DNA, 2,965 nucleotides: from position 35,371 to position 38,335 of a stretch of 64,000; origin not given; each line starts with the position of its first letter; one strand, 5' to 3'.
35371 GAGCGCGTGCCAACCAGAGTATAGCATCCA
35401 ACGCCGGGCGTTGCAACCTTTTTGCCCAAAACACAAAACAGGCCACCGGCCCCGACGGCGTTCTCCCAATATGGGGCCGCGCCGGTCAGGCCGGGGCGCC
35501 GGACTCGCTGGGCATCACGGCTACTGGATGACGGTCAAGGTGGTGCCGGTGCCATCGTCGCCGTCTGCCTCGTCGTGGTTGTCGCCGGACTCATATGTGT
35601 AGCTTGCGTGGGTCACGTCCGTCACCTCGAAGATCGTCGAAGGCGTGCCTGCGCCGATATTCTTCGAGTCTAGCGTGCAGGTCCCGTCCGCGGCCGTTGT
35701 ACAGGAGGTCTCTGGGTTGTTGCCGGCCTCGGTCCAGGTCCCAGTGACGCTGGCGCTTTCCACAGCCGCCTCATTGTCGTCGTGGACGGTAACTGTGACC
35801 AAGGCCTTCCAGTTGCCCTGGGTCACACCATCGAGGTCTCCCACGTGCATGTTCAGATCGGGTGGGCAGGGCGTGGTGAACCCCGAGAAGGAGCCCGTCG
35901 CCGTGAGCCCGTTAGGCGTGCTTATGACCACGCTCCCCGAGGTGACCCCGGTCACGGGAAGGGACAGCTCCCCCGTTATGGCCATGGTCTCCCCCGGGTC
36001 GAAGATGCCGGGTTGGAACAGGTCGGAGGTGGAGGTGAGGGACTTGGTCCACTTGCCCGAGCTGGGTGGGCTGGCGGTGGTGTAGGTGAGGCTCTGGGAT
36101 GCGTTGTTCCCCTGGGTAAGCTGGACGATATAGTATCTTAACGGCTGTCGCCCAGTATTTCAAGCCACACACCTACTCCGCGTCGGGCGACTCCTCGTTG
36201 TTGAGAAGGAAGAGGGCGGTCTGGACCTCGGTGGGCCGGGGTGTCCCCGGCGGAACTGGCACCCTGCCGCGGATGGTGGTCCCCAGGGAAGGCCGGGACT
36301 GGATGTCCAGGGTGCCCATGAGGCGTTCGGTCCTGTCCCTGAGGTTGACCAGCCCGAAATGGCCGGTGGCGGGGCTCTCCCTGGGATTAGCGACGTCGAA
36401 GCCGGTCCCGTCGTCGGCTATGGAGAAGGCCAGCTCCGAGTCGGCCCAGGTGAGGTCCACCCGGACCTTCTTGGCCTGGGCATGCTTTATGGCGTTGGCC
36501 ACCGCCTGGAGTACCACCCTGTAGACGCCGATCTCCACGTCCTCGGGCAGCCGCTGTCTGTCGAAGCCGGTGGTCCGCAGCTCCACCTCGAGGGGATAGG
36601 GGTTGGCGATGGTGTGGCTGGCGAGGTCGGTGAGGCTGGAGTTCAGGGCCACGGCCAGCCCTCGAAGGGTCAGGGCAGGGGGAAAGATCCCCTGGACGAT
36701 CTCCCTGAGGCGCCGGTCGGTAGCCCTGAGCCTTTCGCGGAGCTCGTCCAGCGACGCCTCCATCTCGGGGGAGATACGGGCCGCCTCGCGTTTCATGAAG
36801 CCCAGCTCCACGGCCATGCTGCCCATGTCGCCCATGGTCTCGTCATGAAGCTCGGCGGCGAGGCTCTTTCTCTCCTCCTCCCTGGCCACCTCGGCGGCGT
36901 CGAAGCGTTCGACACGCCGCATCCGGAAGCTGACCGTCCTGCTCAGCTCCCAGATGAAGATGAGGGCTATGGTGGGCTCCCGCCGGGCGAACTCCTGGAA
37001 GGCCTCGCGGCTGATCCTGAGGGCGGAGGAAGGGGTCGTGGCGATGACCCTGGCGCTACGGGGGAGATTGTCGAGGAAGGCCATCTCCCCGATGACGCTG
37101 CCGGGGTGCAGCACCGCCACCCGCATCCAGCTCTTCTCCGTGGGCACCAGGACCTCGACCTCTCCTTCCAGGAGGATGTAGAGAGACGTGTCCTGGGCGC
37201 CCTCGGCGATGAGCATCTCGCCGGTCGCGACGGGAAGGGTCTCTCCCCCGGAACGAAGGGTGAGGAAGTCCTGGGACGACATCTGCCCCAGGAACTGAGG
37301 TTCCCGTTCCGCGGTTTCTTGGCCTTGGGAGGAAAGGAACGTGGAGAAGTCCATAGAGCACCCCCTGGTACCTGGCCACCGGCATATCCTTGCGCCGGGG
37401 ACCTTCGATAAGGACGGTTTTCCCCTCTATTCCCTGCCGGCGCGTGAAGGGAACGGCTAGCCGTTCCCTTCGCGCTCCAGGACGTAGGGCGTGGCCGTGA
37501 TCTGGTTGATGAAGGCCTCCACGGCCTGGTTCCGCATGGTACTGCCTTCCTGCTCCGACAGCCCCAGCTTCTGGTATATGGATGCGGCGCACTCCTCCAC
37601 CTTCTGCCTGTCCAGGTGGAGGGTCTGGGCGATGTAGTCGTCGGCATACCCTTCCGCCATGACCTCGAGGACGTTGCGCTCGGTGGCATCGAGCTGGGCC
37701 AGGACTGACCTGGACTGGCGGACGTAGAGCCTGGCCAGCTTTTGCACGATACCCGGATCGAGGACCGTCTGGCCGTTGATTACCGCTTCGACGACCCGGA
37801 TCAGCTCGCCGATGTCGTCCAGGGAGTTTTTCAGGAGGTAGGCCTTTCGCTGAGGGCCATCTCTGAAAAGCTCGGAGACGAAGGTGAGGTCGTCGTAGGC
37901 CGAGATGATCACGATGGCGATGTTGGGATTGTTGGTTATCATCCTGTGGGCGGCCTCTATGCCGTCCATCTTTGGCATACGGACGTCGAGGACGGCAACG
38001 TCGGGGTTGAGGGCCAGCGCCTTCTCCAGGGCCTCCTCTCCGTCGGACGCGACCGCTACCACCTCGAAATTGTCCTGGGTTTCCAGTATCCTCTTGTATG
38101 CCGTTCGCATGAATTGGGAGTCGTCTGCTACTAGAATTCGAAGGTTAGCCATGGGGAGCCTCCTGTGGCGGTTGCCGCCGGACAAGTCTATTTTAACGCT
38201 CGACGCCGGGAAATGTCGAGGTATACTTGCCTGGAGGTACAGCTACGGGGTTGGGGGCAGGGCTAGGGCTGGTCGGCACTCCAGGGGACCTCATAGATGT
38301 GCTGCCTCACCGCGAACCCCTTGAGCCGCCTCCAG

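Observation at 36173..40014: Cyclase plus cNMP-receptor kinase plus LuxR regulator, coupled to a McrC-like nuclease: a Pycsar-like signal/receptor pair with a two-component output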

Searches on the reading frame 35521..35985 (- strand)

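Call 3: search_protein_families(library=pfam, proteins=[window:35521-35985:-], max_evalue=0.01)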
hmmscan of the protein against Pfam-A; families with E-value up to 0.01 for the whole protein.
window:35521-35985:- (154 aa): 1 family
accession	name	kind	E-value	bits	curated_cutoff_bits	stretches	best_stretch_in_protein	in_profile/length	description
PF02369.22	Big_1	-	0.00086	19.8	34.9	1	52-123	10-82/93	Bacterial Ig-like domain (group 1)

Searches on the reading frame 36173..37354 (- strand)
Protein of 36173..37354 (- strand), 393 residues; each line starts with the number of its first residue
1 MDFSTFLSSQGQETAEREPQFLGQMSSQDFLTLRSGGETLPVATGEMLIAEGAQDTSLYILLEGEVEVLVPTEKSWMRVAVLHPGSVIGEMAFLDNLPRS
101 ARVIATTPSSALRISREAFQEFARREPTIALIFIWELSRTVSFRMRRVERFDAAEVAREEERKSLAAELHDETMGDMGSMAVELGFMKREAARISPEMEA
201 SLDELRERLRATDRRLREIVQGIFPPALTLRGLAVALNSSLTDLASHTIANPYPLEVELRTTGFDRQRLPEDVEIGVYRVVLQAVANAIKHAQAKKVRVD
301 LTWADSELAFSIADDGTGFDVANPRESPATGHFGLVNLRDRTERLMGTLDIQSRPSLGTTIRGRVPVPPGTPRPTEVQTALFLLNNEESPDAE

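Call 3: search_protein_families(library=pfam, proteins=[window:36173-37354:-], max_evalue=0.01)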
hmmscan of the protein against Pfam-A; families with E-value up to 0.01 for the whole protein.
window:36173-37354:- (393 aa): 4 families
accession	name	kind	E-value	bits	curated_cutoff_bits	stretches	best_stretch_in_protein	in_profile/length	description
PF00027.35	cNMP_binding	-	7.9e-20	71.1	27.5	1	42-125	4-88/89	Cyclic nucleotide-binding domain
PF02518.31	HATPase_c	-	3.4e-12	47.2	26.4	1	274-368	3-110/111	Histidine kinase-, DNA gyrase B-, and HSP90-like ATPase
PF07730.19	HisKA_3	-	3.6e-08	34.3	24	1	161-227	1-67/68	Histidine kinase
PF13581.12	HATPase_c_2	-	1.4e-05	25.5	27.4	1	267-331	22-98/127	Histidine kinase-like ATPase domain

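Call 10: search_protein_families(library=padloc, proteins=[window:36173-37354:-], max_evalue=0.01)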
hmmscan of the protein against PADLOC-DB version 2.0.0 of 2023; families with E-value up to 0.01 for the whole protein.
window:36173-37354:- (393 aa): 5 families
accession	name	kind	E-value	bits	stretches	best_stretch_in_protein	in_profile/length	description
PDLC02371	PycTIR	-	2.1e-18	64.7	1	35-146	35-143/288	-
PDLC00731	Effector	-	5.1e-18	63.1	1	34-150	37-150/306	TIR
PDLC00732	Effector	-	1.7e-14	51.5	1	33-148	32-144/301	TIR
PDLC00730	Effector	-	8.4e-13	46.2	1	37-161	56-172/299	TIR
PDLC00734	PycC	-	1.7e-08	32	1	40-156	36-150/374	Pycsar cyclase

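Call 55: list_cluster_members(proteins=[P0001, P0121, window:36173-37354:-, window:37457-38152:-, window:43447-44514:-])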
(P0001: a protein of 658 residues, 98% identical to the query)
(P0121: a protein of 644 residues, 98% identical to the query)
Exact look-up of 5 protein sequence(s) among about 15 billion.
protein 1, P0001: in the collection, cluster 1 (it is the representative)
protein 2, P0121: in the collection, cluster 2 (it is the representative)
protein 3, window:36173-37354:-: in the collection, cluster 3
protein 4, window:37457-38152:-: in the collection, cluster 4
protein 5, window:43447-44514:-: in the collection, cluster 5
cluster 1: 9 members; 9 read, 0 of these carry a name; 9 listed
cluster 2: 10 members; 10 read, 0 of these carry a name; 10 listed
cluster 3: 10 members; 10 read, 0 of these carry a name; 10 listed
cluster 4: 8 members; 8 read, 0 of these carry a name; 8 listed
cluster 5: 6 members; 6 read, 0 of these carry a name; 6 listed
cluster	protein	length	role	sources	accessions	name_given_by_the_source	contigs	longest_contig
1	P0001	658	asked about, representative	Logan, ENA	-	-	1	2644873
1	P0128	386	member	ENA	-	-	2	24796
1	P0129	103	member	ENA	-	-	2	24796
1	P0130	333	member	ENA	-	-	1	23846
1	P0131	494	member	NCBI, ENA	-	-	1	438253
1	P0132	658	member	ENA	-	-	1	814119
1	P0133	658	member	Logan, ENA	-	-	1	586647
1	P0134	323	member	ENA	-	-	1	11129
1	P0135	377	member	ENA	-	-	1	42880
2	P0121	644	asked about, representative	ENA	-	-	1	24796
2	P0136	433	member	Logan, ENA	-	-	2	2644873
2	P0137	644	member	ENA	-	-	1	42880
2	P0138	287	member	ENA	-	-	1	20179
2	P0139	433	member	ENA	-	-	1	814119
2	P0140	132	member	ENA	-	-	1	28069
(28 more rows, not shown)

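Call 59: search_protein_families(library=ncbifam, proteins=[window:36173-37354:-], max_evalue=0.001)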
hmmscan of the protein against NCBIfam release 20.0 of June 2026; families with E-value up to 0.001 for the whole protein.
window:36173-37354:- (393 aa): 17 families
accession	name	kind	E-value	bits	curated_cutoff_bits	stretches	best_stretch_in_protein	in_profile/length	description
NF008184.0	PRK10935.1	equivalog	7.8e-25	87.5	553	1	158-362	360-554/565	nitrate/nitrite two-component system sensor histidine kinase NarQ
NF052443.1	SensHisKinMctS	equivalog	1.6e-24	86.1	700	1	157-366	246-447/457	two-component system sensor histidine kinase MctS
NF007896.0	PRK10600.1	equivalog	6.3e-22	77.9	578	1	160-361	389-579/598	nitrate/nitrite two-component system sensor histidine kinase NarX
NF052531.1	Strep_LiaS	equivalog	3.7e-20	72.4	450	1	155-367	126-327/328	envelope stress sensor histidine kinase LiaS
NF008649.0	PRK11644.1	equivalog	1.1e-18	67.3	408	1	156-363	297-492/499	signal transduction histidine-protein kinase/phosphatase UhpB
NF047786.1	his_kin_MadS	equivalog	2.9e-18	66.2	500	1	159-366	228-434/434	MadS family sensor histidine kinase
TIGR03896.1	cyc_nuc_ocin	subfamily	8.1e-15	55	161.05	1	22-158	146-284/317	bacteriocin-type transport-associated protein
NF047322.1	HK_morpho_MacS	equivalog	4.6e-11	42.5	300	1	138-366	163-367/367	MacS family sensor histidine kinase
NF058543.1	ActPatMycb56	equivalog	6.4e-11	41.7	460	1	24-123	6-105/317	acetyltransferase Pat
NF008732.0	PRK11753.1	equivalog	5.4e-09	35.8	266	1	47-156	33-144/214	cAMP-activated global transcriptional regulator CRP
NF006901.0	PRK09392.1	equivalog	3.2e-08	33.2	211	1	17-190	10-178/236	transcriptional activator FtrB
NF041163.2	encap_f2b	equivalog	1.5e-05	24.3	400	1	41-130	99-190/450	family 2B encapsulin nanocompartment shell protein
NF050815.1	TransActFtrBCaul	equivalog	0.00012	21.4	300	1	41-150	36-145/251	transcriptional activator FtrB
NF040691.1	MtrAB_MtrB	equivalog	0.00016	20.9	450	1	277-320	388-431/507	MtrAB system histidine kinase MtrB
NF033792.0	ActS_PrrB_HisK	equivalog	0.00031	19.7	350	1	283-320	318-354/423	ActS/PrrB/RegB family redox-sensitive histidine kinase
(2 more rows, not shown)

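Call 60: find_homologous_proteins(query=window:36173-37354:-, max_evalue=1e-10)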
Query window:36173-37354:- (393 aa): 214 proteins with E <= 1e-10 among 8000 candidates; the best 120 are listed.
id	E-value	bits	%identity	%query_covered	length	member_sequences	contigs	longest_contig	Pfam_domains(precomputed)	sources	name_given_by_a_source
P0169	2.0e-166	572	67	98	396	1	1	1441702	PF07730.20,PF02518.32,PF00027.36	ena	-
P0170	3.4e-162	558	74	87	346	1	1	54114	PF07730.20,PF02518.32,PF00027.36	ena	-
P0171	3.1e-161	555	66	99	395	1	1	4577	PF07730.20,PF02518.32,PF00027.36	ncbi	-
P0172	1.5e-160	552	66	99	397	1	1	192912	PF07730.20,PF02518.32,PF00027.36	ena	-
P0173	4.7e-157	541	64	100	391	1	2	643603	PF07730.20,PF02518.32,PF00027.36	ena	-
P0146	4.5e-154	531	99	65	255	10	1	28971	PF07730.20,PF00027.36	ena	-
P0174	1.9e-150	519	64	94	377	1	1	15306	PF07730.20,PF02518.32,PF00027.36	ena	-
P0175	4.5e-145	501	61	99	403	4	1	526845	PF07730.20,PF02518.32,PF00027.36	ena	-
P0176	2.3e-140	486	58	100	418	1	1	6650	PF07730.20,PF02518.32,PF00027.36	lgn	-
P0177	3.9e-133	462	56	99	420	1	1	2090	PF07730.20,PF02518.32,PF00027.36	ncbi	-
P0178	3.7e-131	456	55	98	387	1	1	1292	PF07730.20,PF02518.32,PF00027.36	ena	-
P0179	7.0e-129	448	56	94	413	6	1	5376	PF07730.20,PF02518.32,PF00027.36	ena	-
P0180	1.5e-127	444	54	95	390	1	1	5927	PF07730.20,PF02518.32,PF00027.36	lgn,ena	-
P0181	3.2e-126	439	54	96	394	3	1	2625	PF07730.20,PF02518.32,PF00027.36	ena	-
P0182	1.8e-124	434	56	89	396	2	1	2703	PF07730.20,PF02518.32,PF00027.36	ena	-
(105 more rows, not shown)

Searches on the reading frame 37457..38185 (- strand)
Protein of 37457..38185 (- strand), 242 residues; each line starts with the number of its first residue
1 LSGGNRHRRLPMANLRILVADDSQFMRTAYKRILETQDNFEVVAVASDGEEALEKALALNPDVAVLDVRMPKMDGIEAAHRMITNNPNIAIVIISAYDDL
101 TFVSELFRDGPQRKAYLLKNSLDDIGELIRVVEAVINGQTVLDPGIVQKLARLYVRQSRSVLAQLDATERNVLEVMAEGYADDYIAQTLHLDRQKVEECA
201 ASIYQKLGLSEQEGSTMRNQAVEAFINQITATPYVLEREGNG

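Call 3: search_protein_families(library=pfam, proteins=[window:37457-38185:-], max_evalue=0.01)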
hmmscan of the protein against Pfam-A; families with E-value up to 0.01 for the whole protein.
window:37457-38185:- (242 aa): 2 families
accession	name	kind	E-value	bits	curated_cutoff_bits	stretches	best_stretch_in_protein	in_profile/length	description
PF00072.30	Response_reg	-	8.3e-22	77.9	30.2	1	17-111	1-93/111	Response regulator receiver domain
PF00196.25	GerE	-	6.9e-05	22.8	23.5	1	165-211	3-49/57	Bacterial regulatory proteins, luxR family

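Call 10: search_protein_families(library=padloc, proteins=[window:37457-38185:-], max_evalue=0.01)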
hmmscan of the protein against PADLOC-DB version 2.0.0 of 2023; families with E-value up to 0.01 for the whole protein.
window:37457-38185:- (242 aa): 4 families
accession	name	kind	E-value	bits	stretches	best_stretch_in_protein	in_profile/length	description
PDLC01851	CARF3--CARF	-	9.8e-07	26.4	1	156-226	201-271/279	-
PDLC00405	SduA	-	1.7e-06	25.8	1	16-80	8-70/323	DUF4263 domain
PDLC01855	CARF3--CARF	-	3.4e-05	21.7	1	149-206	202-259/288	-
PDLC04725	PDC-M60B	-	0.0073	14.2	0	12-75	1-64/158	-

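Call 59: search_protein_families(library=ncbifam, proteins=[window:37457-38152:-], max_evalue=0.001)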
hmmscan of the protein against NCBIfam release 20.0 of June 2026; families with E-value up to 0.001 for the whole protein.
window:37457-38152:- (231 aa): 75 families (the best 25 are shown)
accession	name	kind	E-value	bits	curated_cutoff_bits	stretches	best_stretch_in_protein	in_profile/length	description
NF052445.1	RespRegMctR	equivalog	4.9e-30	104.5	300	1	4-201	2-192/205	two-component system response regulator MctR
NF007935.0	PRK10651.1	equivalog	2.6e-25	88.9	250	1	4-198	7-200/216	two-component system response regulator NarL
NF011896.0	PRK15369.1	equivalog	1.5e-24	86.8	242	1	2-197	2-193/211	two component system response regulator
NF001965.0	PRK00742.1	subfamily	1.8e-24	86.6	293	1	2-85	2-84/357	chemotaxis-specific protein-glutamate methyltransferase CheB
NF047785.1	respo_reg_MadR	equivalog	1.8e-21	76.5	300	1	4-201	1-196/209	MadR family response regulator transcription factor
NF007018.1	PRK09483.1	equivalog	2.9e-21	76.1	280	1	5-200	3-195/217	UvrY/SirA/GacA family response regulator transcription factor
NF009206.0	PRK12555.1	subfamily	8.5e-20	71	342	1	5-85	2-81/340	chemotaxis-specific protein-glutamate methyltransferase CheB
NF007708.0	PRK10403.1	equivalog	1.7e-19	70.1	343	1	3-198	6-198/215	nitrate/nitrite response regulator protein NarP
NF041367.1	CheY_Halo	equivalog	2.5e-17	63.3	200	1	6-85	1-78/114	chemotaxis protein CheY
NF006900.1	PRK09390.1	equivalog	1.7e-15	57.1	255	1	5-196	6-185/203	response regulator FixJ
NF007685.0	PRK10360.1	equivalog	2.6e-15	56.7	258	1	6-201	4-185/196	response regulator transcription factor UhpA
NF008469.0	PRK11361.1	equivalog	8.6e-15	54.4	714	1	3-123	4-118/461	acetoacetate metabolism transcriptional regulator AtoC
NF008677.0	PRK11697.1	equivalog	1.3e-14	54.1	246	1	4-90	2-87/238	two-component system response regulator BtsR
NF007969.0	PRK10693.1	equivalog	9.1e-14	51.2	329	1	3-121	7-120/337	two-component system response regulator RssB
NF007419.0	PRK09958.1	equivalog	2.8e-13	49.9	251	1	7-198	4-188/204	acid-sensing system DNA-binding response regulator EvgA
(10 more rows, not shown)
